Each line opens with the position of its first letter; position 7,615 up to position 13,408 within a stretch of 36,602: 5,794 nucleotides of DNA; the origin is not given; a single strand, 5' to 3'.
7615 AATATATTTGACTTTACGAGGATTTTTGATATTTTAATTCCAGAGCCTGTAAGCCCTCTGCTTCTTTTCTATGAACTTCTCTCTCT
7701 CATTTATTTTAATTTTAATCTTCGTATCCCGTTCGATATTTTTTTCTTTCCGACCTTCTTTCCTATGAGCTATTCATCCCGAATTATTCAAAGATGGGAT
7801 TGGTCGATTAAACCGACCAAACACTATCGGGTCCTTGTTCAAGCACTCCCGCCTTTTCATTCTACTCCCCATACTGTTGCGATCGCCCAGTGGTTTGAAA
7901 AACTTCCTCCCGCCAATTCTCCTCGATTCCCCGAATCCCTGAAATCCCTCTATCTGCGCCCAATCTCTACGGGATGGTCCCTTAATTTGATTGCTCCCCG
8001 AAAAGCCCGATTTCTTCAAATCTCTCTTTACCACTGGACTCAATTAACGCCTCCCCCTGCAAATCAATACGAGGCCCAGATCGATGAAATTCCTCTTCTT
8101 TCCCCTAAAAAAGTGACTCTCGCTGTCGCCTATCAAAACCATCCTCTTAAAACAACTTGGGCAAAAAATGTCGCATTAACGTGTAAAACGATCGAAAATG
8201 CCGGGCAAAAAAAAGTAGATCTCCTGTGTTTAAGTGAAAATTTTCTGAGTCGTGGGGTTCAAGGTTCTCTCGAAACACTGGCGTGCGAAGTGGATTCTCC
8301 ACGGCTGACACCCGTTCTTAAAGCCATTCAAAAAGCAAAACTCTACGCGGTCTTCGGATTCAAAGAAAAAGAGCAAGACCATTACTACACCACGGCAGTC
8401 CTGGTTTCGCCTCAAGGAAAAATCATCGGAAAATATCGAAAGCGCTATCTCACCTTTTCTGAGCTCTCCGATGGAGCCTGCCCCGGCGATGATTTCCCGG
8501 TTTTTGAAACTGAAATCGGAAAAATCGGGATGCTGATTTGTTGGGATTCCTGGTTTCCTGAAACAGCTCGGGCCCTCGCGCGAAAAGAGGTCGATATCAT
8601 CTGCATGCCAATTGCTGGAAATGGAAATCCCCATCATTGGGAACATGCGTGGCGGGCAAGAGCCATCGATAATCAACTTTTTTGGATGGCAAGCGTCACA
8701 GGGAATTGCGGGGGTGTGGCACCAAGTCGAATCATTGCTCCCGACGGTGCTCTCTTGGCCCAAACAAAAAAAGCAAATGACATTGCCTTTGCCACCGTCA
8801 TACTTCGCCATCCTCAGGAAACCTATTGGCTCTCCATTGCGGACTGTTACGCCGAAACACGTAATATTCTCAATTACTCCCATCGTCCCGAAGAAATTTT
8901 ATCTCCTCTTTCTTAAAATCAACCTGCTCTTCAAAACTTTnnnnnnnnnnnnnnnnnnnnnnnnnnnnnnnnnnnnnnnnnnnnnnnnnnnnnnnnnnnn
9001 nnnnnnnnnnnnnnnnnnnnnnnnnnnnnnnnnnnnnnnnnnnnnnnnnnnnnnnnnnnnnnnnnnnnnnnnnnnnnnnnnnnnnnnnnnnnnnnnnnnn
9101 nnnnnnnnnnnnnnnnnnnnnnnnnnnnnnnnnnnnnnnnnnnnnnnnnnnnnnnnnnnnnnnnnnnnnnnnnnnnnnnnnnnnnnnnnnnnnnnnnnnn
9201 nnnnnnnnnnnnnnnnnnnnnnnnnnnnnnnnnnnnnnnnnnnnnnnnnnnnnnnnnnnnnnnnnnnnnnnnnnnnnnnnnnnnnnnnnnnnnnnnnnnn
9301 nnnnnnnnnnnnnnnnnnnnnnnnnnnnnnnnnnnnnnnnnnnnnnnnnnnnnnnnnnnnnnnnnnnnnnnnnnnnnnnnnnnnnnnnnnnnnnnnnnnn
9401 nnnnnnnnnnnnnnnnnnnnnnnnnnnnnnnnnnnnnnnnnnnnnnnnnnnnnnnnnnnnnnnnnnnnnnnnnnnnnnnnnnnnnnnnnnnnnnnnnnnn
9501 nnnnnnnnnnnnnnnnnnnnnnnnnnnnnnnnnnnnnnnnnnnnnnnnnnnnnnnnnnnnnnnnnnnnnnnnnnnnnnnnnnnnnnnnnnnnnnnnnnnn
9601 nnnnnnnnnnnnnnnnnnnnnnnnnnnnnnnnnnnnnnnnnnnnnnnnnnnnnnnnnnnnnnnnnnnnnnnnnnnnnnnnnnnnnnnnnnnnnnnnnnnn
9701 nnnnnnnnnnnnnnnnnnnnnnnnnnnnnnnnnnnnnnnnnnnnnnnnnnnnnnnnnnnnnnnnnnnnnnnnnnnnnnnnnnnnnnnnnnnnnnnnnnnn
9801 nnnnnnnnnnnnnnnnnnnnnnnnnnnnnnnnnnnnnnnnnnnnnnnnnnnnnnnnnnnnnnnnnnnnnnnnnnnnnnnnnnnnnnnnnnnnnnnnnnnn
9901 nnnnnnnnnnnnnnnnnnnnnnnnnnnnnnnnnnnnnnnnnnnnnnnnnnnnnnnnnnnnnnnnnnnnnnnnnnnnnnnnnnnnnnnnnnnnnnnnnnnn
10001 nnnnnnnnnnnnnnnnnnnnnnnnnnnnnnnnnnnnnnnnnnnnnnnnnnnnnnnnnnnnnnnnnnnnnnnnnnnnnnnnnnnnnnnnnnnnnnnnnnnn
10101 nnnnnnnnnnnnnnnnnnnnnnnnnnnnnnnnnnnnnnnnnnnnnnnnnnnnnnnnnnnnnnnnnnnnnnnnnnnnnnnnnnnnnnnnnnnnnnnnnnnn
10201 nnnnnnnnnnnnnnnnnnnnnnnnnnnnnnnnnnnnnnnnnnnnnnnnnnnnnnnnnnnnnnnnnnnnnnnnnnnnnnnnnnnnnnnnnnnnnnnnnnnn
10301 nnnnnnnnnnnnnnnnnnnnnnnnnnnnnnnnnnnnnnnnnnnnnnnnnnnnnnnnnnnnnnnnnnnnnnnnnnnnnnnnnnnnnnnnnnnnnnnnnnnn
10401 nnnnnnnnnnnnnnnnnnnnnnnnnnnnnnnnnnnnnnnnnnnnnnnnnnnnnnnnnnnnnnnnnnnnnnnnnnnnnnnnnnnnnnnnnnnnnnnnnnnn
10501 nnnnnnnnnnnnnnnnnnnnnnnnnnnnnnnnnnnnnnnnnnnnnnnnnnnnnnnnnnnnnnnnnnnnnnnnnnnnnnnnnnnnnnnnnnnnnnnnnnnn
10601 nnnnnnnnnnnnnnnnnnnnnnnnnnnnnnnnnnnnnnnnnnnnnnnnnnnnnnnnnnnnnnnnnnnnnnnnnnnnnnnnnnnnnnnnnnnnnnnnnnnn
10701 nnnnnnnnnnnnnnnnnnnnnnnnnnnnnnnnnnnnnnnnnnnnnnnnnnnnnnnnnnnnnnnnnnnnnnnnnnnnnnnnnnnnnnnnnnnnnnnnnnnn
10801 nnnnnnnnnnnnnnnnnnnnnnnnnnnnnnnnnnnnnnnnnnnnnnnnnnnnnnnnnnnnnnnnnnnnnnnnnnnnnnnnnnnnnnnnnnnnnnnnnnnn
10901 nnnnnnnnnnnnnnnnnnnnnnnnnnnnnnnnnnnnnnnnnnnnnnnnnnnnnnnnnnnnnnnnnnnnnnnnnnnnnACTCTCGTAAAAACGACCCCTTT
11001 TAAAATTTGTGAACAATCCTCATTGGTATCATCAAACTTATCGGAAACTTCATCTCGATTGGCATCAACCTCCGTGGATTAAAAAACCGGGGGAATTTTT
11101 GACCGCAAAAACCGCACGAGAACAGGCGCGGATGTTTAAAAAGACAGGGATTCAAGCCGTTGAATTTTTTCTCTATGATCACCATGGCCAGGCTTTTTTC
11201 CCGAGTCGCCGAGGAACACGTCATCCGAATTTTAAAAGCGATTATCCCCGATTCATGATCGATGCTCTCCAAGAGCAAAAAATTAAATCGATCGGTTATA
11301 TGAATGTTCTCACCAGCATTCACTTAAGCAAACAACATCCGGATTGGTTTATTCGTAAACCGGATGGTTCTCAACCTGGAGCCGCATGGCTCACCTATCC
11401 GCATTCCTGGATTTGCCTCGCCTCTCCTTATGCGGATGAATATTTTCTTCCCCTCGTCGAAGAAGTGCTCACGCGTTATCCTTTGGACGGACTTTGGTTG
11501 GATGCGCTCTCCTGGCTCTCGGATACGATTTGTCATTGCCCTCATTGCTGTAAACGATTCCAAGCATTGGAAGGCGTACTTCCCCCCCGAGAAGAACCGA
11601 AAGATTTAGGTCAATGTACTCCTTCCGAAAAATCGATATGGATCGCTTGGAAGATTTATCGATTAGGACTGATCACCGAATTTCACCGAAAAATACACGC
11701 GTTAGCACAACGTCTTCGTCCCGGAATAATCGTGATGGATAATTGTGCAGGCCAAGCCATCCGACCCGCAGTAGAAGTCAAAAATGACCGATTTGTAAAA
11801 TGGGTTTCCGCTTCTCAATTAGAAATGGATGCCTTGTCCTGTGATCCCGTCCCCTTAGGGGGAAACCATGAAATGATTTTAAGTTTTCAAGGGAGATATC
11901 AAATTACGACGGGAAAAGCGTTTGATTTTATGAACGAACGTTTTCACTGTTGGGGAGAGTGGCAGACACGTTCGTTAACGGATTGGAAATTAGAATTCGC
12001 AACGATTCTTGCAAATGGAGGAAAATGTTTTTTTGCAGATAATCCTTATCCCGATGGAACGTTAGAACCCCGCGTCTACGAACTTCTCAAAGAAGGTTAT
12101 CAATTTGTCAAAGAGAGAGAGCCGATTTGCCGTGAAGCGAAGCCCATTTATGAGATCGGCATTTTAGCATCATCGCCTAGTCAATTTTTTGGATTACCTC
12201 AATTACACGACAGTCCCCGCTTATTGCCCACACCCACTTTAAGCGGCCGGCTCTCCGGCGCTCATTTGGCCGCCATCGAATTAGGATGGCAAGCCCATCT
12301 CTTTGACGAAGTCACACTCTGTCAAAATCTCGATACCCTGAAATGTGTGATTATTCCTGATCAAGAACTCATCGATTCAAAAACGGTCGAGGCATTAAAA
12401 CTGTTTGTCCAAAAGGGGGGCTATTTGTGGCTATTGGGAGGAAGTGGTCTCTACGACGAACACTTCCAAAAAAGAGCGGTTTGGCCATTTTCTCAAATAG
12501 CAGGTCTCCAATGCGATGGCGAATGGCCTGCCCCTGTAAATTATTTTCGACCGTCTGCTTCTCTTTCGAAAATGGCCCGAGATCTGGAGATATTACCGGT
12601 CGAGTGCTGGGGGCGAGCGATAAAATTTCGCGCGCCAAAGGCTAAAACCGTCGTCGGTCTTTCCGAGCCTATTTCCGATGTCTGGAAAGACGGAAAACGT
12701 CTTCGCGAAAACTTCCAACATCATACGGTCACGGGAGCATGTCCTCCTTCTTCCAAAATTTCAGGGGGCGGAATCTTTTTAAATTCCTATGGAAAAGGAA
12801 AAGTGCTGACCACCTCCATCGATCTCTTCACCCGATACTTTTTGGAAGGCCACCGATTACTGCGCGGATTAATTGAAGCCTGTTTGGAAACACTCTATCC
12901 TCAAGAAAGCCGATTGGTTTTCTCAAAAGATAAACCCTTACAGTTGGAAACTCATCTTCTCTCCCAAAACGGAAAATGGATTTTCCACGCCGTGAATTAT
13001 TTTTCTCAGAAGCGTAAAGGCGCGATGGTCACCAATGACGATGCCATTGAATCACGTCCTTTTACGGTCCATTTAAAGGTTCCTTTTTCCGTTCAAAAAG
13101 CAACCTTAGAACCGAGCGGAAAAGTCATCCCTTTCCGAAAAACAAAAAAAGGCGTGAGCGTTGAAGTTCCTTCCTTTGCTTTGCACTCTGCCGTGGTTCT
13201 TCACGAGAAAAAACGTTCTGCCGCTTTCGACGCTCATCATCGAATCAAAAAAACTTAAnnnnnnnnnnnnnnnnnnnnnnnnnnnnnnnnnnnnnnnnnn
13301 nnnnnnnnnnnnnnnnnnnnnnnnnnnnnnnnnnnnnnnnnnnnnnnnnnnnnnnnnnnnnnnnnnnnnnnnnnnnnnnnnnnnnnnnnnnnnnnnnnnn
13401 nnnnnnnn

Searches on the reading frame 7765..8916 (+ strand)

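Call 77: search_protein_families(library=pfam, proteins=[window:7765-8916:+], max_evalue=0.001)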
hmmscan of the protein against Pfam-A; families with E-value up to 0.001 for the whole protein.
window:7765-8916:+ (383 aa): 1 family
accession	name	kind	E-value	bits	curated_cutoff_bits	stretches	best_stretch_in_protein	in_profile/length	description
PF00795.27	CN_hydrolase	-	2.2e-40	139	23.2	1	122-345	4-246/256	Carbon-nitrogen hydrolase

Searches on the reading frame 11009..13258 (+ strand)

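Call 77: search_protein_families(library=pfam, proteins=[window:11009-13258:+], max_evalue=0.001)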
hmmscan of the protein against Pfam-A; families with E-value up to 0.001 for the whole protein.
window:11009-13258:+ (749 aa): 2 families
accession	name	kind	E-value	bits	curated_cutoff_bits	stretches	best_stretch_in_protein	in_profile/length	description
PF14871.12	GHL6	-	1.8e-19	70.7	35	1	37-165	3-131/132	Hypothetical glycosyl hydrolase 6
PF02638.21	GHL10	-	8.2e-05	22.3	27.9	1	77-243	69-226/311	Glycosyl hydrolase-like 10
